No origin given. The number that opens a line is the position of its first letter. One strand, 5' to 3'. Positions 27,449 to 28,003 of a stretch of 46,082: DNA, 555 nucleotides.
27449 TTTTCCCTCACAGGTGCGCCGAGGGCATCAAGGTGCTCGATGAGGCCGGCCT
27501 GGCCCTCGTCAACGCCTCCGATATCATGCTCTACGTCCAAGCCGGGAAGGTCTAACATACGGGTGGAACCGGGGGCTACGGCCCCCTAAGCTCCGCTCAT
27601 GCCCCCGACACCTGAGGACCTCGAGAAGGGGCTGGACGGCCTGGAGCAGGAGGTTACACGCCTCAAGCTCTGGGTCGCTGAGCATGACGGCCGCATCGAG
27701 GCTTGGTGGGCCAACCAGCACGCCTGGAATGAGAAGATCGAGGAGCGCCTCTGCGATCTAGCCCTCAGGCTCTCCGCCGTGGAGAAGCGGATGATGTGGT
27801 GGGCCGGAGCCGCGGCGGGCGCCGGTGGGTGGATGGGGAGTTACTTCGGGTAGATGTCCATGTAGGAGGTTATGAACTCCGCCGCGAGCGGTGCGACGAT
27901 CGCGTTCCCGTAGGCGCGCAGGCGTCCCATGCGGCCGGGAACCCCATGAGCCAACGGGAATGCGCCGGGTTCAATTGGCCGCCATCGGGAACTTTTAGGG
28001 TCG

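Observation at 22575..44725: Genome-wide TANNNT-N6-ATG architecture implies leaderless mRNAs alongside SD-led genes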

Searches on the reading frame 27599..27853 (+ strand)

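Call 31: search_protein_families(library=pfam, max_evalue=0.01, proteins=[window:27599-27853:+])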
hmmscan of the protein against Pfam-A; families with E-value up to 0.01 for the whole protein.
window:27599-27853:+ (84 aa): 1 family
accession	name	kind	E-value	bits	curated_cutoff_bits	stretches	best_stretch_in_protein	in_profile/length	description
PF10095.14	DUF2333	-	0.002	17.6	22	1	1-62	142-202/330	Uncharacterized protein conserved in bacteria (DUF2333)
